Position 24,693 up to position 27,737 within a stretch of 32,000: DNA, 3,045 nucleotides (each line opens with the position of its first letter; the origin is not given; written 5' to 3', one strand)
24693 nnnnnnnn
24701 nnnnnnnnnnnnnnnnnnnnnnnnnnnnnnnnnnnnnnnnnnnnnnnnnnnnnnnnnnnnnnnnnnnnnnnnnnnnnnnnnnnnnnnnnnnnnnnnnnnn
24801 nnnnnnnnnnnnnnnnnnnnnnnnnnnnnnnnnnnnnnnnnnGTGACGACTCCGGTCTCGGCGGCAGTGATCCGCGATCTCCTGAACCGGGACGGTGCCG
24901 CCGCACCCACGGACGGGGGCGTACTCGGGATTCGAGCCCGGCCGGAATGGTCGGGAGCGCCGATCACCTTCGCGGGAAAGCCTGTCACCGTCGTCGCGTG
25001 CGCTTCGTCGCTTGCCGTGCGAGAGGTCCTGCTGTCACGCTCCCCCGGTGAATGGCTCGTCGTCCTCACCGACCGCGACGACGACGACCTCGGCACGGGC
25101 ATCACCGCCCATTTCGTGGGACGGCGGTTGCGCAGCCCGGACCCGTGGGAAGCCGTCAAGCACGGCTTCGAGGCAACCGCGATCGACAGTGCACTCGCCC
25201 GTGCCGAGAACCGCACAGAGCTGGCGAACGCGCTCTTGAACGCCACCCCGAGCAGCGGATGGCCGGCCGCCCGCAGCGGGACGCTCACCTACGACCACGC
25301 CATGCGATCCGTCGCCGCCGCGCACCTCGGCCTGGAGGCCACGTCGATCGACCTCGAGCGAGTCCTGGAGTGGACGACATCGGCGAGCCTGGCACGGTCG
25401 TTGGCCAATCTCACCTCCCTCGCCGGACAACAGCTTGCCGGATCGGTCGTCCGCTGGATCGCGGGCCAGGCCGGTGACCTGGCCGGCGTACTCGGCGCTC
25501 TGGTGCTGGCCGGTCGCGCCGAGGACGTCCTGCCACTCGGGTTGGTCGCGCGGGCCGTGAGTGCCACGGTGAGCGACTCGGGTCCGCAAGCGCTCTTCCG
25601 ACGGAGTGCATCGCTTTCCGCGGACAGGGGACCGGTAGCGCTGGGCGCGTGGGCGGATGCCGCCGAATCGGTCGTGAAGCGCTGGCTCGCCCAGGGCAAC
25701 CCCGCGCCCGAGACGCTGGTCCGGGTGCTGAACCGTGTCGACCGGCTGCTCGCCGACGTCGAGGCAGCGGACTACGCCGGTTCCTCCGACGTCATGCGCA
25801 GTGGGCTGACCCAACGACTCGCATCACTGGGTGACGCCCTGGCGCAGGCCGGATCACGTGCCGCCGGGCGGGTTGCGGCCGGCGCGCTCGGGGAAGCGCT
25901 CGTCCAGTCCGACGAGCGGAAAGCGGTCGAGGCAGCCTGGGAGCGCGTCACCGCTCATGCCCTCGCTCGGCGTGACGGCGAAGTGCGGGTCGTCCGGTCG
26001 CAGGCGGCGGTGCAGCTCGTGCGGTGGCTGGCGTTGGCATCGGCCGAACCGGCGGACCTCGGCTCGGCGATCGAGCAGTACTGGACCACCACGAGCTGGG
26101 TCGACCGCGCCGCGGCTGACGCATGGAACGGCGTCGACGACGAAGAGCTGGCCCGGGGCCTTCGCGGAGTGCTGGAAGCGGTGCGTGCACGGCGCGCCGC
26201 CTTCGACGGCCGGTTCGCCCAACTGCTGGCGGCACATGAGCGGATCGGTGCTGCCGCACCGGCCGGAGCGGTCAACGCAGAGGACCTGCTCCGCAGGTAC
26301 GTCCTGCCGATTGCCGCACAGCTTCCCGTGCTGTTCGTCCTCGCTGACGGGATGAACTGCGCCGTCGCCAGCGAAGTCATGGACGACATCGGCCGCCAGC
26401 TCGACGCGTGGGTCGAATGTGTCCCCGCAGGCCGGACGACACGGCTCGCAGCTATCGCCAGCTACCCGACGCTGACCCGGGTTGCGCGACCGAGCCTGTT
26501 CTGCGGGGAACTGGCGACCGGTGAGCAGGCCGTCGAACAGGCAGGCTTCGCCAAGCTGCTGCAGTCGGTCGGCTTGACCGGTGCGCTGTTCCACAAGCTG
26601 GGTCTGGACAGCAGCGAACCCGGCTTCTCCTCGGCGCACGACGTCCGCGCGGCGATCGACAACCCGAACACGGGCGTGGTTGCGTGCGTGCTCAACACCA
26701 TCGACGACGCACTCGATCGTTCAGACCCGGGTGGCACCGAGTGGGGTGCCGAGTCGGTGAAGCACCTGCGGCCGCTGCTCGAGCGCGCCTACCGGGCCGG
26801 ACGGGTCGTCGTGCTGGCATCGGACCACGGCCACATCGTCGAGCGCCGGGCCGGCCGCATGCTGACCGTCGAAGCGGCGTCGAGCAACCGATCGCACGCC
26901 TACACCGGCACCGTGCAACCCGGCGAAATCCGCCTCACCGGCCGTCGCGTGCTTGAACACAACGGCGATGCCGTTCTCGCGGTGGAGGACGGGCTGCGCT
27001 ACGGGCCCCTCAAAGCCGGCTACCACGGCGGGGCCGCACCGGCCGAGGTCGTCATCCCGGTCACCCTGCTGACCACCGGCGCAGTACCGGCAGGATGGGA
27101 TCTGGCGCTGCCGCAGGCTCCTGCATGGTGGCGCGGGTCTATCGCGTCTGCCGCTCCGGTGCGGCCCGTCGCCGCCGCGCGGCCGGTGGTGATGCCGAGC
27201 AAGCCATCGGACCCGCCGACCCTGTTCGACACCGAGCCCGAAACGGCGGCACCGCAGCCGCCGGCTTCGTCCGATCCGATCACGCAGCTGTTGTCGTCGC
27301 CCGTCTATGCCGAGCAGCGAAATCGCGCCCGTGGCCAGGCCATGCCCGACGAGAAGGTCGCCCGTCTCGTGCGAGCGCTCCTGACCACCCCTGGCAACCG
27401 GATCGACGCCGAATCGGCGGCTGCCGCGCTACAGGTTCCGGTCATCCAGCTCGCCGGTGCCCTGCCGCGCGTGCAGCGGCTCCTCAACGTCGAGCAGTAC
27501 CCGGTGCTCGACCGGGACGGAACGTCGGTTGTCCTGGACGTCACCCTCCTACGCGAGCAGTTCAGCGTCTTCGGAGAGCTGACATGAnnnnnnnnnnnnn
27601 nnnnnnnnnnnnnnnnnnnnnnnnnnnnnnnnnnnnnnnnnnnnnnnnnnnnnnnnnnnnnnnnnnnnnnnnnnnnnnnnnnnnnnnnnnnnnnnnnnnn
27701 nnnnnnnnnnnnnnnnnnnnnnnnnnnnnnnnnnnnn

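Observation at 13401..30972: Complete, intact six-gene type 2 BREX / Pgl phage-resistance system as one translationally coupled operon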

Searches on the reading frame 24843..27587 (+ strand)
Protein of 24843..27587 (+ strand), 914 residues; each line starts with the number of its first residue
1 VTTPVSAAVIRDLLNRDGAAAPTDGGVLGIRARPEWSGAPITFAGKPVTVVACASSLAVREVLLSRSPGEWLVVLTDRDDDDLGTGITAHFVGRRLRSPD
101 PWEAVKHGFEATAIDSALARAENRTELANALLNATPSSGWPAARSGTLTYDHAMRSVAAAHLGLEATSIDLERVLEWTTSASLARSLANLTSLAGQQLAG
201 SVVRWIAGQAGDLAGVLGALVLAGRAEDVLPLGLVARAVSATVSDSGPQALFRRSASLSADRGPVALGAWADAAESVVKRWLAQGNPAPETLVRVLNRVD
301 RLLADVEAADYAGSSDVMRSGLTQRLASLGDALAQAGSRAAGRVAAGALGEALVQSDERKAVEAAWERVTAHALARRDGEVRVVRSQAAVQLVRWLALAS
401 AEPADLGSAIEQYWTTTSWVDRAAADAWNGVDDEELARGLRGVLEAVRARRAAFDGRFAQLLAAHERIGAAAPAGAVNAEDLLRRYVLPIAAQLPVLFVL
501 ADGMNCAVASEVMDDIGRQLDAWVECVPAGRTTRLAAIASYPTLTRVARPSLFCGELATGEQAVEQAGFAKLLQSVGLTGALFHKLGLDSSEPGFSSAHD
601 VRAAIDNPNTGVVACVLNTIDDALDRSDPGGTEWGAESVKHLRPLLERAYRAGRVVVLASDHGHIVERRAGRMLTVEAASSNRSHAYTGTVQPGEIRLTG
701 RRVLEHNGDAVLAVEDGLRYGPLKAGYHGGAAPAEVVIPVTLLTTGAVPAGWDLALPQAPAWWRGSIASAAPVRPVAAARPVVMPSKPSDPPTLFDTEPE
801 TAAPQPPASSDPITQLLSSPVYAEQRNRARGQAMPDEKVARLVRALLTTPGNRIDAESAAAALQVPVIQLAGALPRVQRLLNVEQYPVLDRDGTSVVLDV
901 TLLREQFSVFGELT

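Call 5: search_protein_families(library=padloc, proteins=[window:24843-27587:+], max_evalue=0.00001)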
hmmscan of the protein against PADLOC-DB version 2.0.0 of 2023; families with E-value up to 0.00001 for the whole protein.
window:24843-27587:+ (914 aa): 2 families
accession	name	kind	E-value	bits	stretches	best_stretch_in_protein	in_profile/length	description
PDLC02565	PglZ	-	1.7e-234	779.1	1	6-909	8-907/910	PglZ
PDLC02543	PglZ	-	3.2e-16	56.6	1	50-786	54-805/943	PglZ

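Call 6: search_protein_families(library=pfam, proteins=[window:24843-27587:+], max_evalue=0.001)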
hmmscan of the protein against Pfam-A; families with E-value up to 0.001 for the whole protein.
window:24843-27587:+ (914 aa): 0 families

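Call 13: search_protein_families(library=ncbifam, proteins=[window:24843-27587:+], max_evalue=0.001)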
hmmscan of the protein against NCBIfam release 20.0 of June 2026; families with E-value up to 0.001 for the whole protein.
window:24843-27587:+ (914 aa): 2 families
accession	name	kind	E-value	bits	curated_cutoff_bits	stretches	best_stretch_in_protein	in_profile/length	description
NF033446.0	BREX_PglZ_2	exception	3.5e-231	770.1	200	1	25-907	15-889/890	BREX-2 system phosphatase PglZ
NF033449.0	BREX_PglZ_3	exception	0.00039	18.8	250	1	536-705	417-595/642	BREX-3 system phosphatase PglZ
